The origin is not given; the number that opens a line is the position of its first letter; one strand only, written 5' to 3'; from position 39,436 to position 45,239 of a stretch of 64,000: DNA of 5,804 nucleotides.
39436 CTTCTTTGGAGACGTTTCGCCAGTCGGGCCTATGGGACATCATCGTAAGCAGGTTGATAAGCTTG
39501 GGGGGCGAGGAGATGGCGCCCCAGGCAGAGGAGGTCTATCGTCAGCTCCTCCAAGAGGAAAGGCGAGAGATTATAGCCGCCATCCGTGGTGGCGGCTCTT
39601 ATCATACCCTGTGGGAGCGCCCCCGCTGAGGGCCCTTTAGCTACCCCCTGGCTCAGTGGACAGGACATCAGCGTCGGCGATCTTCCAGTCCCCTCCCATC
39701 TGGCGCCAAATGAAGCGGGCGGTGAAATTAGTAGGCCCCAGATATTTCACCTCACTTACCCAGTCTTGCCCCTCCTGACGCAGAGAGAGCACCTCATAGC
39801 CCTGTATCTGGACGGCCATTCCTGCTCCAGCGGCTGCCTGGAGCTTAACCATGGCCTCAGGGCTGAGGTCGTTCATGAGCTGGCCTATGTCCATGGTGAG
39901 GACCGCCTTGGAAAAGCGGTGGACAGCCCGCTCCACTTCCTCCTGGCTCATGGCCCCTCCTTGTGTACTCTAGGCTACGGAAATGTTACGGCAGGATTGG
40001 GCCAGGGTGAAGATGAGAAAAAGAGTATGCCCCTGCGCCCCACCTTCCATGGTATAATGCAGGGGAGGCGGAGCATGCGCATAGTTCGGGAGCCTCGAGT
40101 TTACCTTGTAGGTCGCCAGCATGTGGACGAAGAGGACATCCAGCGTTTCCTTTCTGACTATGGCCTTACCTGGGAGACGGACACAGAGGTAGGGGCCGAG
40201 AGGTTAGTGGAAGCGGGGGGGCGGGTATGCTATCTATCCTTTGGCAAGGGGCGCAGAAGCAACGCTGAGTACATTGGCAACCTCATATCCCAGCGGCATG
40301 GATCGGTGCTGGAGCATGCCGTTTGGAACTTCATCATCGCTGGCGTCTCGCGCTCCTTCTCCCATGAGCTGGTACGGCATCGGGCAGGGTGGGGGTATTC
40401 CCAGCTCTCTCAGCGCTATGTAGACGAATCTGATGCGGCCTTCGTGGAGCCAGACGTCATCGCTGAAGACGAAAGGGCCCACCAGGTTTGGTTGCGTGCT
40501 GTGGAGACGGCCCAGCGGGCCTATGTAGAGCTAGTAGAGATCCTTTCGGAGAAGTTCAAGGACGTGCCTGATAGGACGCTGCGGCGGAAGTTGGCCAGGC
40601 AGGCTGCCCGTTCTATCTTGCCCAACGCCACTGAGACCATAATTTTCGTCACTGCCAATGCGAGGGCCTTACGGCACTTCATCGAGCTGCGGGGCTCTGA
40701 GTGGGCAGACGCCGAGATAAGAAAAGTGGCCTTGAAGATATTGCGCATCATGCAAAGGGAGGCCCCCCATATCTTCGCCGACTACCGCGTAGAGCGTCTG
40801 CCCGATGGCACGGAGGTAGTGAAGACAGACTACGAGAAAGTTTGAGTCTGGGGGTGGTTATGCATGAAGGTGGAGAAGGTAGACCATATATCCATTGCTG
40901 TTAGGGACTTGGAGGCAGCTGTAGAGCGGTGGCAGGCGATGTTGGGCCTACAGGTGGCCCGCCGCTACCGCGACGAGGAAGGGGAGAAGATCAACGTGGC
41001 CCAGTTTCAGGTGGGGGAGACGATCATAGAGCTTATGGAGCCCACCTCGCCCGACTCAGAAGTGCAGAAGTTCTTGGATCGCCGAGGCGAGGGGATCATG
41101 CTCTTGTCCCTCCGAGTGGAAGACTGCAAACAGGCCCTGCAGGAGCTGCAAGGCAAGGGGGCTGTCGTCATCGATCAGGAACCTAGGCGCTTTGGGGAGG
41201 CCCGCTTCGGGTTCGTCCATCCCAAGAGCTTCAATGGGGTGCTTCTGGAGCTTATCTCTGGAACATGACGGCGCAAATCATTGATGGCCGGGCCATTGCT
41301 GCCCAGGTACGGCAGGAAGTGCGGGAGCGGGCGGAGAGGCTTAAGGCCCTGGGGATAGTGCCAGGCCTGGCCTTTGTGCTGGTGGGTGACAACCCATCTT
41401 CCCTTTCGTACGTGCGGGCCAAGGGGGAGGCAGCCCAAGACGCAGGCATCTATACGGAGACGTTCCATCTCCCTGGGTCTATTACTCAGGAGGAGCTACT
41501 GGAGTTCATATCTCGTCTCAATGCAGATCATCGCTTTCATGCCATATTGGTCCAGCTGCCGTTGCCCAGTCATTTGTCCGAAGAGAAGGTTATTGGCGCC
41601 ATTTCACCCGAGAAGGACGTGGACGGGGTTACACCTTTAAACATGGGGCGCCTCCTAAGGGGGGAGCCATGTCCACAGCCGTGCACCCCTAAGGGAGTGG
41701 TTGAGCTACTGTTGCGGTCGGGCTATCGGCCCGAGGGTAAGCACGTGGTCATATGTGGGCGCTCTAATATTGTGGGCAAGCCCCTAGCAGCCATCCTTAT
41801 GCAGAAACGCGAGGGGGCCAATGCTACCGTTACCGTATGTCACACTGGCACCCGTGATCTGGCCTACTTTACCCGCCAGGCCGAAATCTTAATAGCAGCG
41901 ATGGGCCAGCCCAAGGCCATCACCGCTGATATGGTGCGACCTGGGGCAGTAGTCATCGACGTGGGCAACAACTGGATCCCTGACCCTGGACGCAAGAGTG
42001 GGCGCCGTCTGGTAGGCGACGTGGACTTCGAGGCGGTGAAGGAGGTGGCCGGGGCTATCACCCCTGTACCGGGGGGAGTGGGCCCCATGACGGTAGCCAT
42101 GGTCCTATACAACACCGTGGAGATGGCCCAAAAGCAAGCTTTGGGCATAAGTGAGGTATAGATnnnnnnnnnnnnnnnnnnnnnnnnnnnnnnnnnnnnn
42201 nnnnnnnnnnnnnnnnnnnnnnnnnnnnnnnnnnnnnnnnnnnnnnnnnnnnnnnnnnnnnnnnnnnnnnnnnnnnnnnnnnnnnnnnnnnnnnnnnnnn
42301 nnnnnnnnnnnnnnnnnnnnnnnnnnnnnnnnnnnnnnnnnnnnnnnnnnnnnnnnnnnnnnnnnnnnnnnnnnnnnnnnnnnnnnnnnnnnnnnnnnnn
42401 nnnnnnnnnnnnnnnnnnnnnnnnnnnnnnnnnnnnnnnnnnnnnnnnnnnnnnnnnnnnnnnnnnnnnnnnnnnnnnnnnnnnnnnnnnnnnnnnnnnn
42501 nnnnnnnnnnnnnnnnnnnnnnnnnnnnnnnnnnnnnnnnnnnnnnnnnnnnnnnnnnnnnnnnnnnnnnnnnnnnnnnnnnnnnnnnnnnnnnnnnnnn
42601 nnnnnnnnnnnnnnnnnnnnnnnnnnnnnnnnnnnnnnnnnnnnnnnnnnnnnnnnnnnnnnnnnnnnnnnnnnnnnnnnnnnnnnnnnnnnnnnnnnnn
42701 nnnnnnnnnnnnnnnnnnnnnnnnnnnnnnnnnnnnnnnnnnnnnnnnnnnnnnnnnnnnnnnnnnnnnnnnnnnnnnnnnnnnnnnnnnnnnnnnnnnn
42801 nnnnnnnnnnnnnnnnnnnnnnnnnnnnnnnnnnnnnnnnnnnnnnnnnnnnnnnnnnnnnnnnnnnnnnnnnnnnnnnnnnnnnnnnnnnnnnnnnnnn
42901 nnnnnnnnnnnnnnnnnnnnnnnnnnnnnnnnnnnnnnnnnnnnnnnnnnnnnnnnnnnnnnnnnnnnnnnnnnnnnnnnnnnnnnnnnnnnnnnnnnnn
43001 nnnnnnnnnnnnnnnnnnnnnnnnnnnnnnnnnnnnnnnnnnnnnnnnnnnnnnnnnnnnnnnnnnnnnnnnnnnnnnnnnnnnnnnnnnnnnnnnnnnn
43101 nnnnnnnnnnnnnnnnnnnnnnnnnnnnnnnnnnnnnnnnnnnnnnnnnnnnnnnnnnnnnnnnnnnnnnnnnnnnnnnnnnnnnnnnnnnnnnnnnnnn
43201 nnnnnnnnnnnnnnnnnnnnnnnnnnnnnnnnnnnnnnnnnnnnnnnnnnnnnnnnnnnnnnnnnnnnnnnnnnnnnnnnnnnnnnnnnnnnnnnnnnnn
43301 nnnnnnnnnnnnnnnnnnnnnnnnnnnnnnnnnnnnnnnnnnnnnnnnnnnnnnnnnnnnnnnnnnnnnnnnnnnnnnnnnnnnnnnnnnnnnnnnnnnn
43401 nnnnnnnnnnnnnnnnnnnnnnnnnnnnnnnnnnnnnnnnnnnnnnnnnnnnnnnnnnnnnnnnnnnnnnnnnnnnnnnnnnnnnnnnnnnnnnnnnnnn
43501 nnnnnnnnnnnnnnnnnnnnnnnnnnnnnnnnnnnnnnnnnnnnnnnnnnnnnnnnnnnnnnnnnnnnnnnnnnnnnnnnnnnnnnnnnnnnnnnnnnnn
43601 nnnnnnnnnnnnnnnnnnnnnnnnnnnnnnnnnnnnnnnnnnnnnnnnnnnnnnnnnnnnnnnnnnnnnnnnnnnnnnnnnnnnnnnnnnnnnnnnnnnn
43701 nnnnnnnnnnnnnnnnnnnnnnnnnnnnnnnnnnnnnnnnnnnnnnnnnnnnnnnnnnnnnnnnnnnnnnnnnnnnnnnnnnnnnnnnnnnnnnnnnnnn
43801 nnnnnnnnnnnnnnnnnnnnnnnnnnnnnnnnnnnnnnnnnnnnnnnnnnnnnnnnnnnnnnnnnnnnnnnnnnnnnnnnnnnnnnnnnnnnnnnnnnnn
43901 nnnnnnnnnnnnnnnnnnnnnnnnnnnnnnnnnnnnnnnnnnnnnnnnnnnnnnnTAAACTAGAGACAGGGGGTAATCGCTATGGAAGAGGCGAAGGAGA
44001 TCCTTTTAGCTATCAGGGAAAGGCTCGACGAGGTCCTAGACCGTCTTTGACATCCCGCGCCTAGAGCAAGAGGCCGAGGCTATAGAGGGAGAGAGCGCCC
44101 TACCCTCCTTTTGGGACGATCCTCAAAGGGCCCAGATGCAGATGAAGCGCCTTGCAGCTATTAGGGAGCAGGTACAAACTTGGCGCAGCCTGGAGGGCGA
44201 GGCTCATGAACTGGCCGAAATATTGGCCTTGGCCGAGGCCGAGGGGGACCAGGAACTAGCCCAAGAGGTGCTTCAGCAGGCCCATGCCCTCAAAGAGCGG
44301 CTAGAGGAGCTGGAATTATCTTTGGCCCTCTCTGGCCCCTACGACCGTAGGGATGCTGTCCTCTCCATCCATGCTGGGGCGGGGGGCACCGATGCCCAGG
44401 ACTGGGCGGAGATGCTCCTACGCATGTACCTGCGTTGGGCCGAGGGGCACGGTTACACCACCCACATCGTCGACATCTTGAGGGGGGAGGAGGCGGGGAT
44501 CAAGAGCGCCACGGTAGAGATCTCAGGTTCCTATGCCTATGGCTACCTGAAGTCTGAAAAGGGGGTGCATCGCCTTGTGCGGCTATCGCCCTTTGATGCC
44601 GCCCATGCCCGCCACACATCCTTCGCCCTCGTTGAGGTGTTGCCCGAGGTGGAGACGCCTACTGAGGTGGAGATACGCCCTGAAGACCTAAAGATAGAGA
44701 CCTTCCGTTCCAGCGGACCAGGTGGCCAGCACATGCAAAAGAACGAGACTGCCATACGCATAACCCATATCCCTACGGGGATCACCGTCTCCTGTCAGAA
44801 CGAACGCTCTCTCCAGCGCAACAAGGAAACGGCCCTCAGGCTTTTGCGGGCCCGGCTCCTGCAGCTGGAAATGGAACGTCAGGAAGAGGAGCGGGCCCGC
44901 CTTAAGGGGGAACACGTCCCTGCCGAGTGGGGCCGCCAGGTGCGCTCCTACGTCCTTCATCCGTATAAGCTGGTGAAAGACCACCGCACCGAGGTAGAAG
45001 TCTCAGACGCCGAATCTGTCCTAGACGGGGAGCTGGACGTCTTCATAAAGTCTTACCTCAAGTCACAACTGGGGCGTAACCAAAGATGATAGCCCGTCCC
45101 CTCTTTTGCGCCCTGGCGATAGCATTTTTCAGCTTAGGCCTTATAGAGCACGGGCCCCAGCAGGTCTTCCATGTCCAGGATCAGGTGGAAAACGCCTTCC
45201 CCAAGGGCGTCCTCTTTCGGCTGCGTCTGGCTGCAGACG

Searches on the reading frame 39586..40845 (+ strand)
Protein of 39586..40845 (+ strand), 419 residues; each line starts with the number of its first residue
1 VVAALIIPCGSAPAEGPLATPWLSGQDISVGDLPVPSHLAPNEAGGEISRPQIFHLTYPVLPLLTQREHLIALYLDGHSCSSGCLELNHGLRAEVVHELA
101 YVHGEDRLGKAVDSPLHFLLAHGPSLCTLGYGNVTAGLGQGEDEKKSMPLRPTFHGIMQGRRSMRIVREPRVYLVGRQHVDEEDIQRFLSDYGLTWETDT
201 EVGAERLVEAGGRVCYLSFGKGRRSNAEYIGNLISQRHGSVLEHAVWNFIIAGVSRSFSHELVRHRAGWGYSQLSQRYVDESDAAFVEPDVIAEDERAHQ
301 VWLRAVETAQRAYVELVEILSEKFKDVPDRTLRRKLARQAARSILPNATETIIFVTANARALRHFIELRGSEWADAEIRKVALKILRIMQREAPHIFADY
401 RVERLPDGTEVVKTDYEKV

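Call 75: search_protein_families(library=pfam, proteins=[window:39586-40845:+], max_evalue=0.0001)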
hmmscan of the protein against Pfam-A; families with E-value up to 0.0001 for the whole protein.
window:39586-40845:+ (419 aa): 1 family
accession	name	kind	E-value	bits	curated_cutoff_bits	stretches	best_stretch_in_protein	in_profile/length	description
PF02511.20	Thy1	-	3.8e-52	177.3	24.8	1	203-395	8-191/191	Thymidylate synthase complementing protein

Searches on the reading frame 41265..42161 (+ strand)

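Call 75: search_protein_families(library=pfam, proteins=[window:41265-42161:+], max_evalue=0.0001)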
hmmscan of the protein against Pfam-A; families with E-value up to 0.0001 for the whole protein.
window:41265-42161:+ (298 aa): 2 families
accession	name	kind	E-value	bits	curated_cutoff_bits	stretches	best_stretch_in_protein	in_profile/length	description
PF02882.25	THF_DHG_CYH_C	-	3.2e-66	222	27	1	124-291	2-159/160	Tetrahydrofolate dehydrogenase/cyclohydrolase, NAD(P)-binding domain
PF00763.28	THF_DHG_CYH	-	7.1e-40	136.3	32.8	1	6-120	1-115/115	Tetrahydrofolate dehydrogenase/cyclohydrolase, catalytic domain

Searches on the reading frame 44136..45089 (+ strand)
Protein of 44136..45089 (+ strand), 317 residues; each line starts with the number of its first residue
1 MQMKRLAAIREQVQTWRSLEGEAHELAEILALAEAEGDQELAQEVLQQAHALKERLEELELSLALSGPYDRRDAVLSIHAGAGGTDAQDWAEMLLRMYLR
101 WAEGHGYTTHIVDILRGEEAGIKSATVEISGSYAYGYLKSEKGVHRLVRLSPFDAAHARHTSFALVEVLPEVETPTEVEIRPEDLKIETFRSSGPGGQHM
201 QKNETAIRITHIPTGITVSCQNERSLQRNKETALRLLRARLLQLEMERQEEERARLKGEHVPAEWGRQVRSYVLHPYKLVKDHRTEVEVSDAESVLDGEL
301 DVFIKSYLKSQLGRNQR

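Call 75: search_protein_families(library=pfam, proteins=[window:44136-45089:+], max_evalue=0.0001)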
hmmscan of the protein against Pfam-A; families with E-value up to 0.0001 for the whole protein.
window:44136-45089:+ (317 aa): 2 families
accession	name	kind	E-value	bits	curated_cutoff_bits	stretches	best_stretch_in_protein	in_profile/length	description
PF03462.23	PCRF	-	2.6e-51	174.7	24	1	3-166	28-194/194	PCRF domain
PF00472.26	RF-1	-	2.4e-38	131.1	35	1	176-284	3-116/116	RF-1 domain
